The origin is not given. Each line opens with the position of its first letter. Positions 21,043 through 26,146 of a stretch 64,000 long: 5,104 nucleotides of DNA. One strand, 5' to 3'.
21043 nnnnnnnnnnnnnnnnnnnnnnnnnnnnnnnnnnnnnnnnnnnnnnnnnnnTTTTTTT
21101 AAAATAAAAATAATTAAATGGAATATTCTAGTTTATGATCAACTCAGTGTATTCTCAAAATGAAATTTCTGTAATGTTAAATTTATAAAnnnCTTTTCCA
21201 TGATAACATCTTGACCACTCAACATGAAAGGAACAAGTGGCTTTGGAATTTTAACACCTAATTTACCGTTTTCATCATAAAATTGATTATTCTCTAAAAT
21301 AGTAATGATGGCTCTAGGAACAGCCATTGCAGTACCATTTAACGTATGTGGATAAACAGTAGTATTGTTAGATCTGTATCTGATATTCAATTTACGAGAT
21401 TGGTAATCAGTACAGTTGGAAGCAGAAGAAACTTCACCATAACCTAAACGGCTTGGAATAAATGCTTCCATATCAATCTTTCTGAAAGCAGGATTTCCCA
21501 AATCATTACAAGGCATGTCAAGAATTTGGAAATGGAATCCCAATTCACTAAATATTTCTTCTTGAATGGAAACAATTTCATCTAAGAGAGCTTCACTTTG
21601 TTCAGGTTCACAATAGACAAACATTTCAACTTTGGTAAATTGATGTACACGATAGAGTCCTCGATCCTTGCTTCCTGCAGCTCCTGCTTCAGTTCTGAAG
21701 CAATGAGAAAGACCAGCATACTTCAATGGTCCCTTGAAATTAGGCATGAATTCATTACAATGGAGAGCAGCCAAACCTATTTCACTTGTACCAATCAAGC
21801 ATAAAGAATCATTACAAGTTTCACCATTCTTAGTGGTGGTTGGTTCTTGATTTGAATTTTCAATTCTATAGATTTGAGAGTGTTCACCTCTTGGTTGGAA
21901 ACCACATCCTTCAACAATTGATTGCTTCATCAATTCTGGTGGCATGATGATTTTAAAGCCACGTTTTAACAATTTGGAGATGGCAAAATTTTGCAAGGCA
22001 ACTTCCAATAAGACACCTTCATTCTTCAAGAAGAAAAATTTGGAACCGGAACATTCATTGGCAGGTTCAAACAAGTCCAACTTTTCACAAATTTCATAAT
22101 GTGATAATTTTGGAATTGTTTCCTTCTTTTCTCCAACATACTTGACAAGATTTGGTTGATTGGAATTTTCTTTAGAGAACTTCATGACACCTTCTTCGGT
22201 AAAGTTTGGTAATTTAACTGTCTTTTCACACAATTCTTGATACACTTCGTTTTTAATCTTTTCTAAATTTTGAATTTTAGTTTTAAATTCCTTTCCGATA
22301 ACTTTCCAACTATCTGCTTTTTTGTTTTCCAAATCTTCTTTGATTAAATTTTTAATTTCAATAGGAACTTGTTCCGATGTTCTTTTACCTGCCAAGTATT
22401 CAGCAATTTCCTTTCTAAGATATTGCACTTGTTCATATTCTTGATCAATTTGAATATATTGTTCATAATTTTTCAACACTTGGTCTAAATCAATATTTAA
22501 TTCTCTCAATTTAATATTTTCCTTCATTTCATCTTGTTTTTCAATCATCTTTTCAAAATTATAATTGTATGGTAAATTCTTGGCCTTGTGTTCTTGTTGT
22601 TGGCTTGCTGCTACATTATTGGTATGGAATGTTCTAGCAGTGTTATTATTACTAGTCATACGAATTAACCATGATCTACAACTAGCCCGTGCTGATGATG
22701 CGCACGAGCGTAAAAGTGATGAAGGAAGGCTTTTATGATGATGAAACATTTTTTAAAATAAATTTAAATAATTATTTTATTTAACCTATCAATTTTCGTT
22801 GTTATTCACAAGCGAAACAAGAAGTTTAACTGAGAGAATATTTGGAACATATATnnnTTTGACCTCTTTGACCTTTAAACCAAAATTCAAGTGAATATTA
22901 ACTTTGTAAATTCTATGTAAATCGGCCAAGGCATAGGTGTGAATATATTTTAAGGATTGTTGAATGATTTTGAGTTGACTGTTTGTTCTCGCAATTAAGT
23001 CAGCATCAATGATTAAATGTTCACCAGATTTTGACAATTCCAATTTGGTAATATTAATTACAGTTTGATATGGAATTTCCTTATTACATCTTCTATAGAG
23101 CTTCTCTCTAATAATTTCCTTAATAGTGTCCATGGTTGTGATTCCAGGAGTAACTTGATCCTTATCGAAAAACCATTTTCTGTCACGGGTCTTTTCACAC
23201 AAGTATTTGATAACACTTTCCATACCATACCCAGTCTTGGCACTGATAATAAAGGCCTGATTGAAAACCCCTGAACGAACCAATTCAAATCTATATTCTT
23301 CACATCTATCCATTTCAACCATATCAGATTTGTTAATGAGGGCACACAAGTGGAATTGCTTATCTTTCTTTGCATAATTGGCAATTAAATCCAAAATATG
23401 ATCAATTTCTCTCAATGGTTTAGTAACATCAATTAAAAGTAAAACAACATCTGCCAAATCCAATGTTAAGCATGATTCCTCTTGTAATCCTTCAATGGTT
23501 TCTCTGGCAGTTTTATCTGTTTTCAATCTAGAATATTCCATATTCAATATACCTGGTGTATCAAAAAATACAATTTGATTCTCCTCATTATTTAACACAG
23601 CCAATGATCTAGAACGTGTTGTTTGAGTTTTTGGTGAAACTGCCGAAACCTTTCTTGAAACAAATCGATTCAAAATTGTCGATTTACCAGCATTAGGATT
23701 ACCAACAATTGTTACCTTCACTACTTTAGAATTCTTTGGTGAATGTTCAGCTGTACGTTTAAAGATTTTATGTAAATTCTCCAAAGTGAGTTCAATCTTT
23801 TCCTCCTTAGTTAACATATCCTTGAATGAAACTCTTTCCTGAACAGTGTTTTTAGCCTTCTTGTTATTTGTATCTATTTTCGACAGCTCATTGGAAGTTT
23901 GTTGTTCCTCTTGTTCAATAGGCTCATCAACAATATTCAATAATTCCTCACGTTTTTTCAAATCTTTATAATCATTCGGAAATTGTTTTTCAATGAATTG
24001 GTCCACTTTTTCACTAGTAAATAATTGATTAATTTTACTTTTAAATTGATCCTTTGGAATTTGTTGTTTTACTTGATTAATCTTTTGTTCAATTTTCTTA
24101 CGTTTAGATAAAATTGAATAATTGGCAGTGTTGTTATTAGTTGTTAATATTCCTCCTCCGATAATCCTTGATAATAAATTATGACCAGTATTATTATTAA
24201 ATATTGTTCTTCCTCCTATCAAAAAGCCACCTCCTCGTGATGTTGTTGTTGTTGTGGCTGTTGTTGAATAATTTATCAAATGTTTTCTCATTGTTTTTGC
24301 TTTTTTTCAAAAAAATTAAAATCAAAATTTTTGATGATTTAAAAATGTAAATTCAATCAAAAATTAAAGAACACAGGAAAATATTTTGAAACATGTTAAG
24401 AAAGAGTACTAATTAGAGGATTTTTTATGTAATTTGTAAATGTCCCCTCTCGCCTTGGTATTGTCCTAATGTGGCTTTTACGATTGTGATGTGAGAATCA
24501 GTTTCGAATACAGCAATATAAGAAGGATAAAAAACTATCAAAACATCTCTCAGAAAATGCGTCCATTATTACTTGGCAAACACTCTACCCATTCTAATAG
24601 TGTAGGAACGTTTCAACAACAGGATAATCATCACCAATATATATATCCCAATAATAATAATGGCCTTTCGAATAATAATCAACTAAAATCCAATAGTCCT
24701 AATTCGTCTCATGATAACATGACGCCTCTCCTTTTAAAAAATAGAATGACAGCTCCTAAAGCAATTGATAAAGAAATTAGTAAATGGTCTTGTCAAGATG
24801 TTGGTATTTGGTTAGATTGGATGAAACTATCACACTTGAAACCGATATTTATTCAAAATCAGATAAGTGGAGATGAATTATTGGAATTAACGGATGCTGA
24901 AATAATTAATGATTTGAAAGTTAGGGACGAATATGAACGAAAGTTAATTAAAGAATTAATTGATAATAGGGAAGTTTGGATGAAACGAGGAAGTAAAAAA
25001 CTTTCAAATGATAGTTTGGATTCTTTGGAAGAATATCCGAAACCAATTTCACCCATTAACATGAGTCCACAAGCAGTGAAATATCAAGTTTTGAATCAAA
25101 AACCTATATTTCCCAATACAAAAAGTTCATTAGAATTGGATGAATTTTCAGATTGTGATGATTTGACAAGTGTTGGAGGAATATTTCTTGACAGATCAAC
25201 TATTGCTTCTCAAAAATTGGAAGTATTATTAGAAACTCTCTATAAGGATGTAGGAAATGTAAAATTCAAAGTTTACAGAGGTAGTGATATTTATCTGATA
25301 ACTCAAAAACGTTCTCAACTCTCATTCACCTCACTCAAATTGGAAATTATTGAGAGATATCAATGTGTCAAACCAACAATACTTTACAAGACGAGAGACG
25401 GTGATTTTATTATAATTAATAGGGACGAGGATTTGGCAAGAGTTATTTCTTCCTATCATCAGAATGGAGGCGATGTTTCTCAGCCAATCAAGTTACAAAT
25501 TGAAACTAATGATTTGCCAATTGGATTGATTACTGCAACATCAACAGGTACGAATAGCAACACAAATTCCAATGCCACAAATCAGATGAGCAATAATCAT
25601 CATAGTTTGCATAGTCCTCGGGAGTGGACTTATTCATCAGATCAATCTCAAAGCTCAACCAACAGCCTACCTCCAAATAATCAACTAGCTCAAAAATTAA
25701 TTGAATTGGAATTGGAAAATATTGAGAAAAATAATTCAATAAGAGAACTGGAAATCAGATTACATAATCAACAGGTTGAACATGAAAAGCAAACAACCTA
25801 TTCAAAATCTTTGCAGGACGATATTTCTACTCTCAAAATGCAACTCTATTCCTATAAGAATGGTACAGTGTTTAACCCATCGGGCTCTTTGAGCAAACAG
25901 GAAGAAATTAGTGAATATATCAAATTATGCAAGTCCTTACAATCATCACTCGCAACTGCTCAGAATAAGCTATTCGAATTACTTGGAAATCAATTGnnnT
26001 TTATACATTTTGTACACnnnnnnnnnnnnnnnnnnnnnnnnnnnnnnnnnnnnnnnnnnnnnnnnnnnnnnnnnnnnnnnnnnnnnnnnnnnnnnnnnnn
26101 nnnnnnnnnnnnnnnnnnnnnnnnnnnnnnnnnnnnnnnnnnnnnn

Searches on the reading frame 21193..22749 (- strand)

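Call 25: search_protein_families(library=pfam, proteins=[window:21193-22749:-], max_evalue=0.0001)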
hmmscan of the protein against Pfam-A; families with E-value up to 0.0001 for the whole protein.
window:21193-22749:- (519 aa): 1 family
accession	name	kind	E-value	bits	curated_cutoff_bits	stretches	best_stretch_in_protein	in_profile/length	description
PF00587.30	tRNA-synt_2b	-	5e-30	105.3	29.3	1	313-488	8-179/179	tRNA synthetase class II core domain (G, H, P, S and T)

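Call 27: search_protein_families(library=ncbifam, proteins=[window:21193-22749:-], max_evalue=0.0001)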
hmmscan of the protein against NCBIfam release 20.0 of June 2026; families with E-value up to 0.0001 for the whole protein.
window:21193-22749:- (519 aa): 3 families
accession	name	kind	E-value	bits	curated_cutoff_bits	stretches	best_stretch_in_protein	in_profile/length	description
TIGR00414.1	serS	equivalog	6.2e-104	348.3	301.65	1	79-509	11-418/418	serine--tRNA ligase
TIGR00418.1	thrS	equivalog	1.2e-11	44.2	383.65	1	64-408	22-347/565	threonine--tRNA ligase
NF003211.1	PRK04173.1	equivalog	7.9e-06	25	312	1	346-502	194-359/454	glycine--tRNA ligase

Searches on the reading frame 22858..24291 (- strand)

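Call 25: search_protein_families(library=pfam, proteins=[window:22858-24291:-], max_evalue=0.0001)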
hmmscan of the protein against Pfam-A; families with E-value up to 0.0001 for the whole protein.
window:22858-24291:- (478 aa): 6 families
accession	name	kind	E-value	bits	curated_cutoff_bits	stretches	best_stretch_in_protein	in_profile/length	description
PF01926.29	MMR_HSR1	-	3.6e-20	72.6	21.9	1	192-312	1-106/113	50S ribosome-binding GTPase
PF02421.24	FeoB_N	-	5.8e-09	36.1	27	1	192-329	2-122/156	Ferrous iron transport protein B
PF03193.22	RsgA_GTPase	-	4.8e-06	26.9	30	0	136-252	60-172/174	RsgA GTPase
PF00071.28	Ras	-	9.2e-06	25.8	21.6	0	192-367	1-159/162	Ras family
PF00025.27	Arf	-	3.1e-05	24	22.3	0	186-232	10-55/174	ADP-ribosylation factor family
PF00009.33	GTP_EFTU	-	9e-05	22.6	26.5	0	189-366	2-184/188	Elongation factor Tu GTP binding domain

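Call 27: search_protein_families(library=ncbifam, proteins=[window:22858-24291:-], max_evalue=0.0001)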
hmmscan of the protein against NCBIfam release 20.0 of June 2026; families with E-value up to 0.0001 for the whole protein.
window:22858-24291:- (478 aa): 17 families
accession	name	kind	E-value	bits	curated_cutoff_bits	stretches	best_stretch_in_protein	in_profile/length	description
NF000908.1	PRK00089.1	equivalog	9.7e-54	182.6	237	1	190-476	3-277/291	GTPase Era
TIGR00436.1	era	equivalog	3e-34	118.6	116.25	1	192-470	2-267/270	GTPase Era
TIGR03594.1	GTPase_EngA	equivalog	2.7e-23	82.7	306.7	1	137-369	116-347/432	ribosome biogenesis GTPase Der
TIGR00231.1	small_GTP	domain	3.2e-16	59.6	42.5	1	189-364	2-162/164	GTP-binding protein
TIGR00450.1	mnmE_trmE_thdF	equivalog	6.4e-16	58.5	252.6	1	151-369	171-364/446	tRNA uridine-5-carboxymethylaminomethyl(34) synthesis GTPase MnmE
NF003661.0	PRK05291.1-3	equivalog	1.4e-15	57.6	380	1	149-371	168-373/448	tRNA uridine-5-carboxymethylaminomethyl(34) synthesis GTPase MnmE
TIGR03596.1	GTPase_YlqF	equivalog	6.3e-15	55.3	208.2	1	139-252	58-177/276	ribosome biogenesis GTPase YlqF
NF002828.0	PRK03003.1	equivalog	9.3e-14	50.9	631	1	171-365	194-380/477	ribosome biogenesis GTPase Der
NF008956.1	PRK12299.1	equivalog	1.8e-12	46.9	300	1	192-367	160-324/327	GTPase ObgE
NF007071.0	PRK09518.1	equivalog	3.7e-12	45.6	953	1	164-361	242-607/706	bifunctional cytidylate kinase/GTPase Der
TIGR03598.1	GTPase_YsxC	equivalog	1.9e-11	44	124.45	1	184-364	12-185/186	ribosome biogenesis GTP-binding protein YihA/YsxC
TIGR02729.1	Obg_CgtA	equivalog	2.7e-11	43.1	280.25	1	191-366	158-326/329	Obg family GTPase CgtA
TIGR03156.1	GTP_HflX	equivalog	1.1e-10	41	216.75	1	165-364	165-347/351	GTPase HflX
TIGR03918.1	GTP_HydF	equivalog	4.3e-10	39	325.55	1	186-370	3-169/392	[FeFe] hydrogenase H-cluster maturation GTPase HydF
NF008955.0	PRK12297.1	equivalog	1.5e-08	34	406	1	192-373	161-333/429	GTPase ObgE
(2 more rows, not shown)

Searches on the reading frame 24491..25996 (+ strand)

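Call 25: search_protein_families(library=pfam, proteins=[window:24491-25996:+], max_evalue=0.0001)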
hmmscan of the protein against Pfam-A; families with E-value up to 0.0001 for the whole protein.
window:24491-25996:+ (502 aa): 3 families
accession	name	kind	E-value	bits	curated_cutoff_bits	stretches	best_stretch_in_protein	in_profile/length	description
PF00536.37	SAM_1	-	7.9e-09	36.2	23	1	97-157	1-60/64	SAM domain (Sterile alpha motif)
PF00564.30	PB1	-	4.5e-08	33.4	23.6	1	257-334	2-78/84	PB1 domain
PF07647.24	SAM_2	-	9.1e-08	32.6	20.5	1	99-153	4-58/66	SAM domain (Sterile alpha motif)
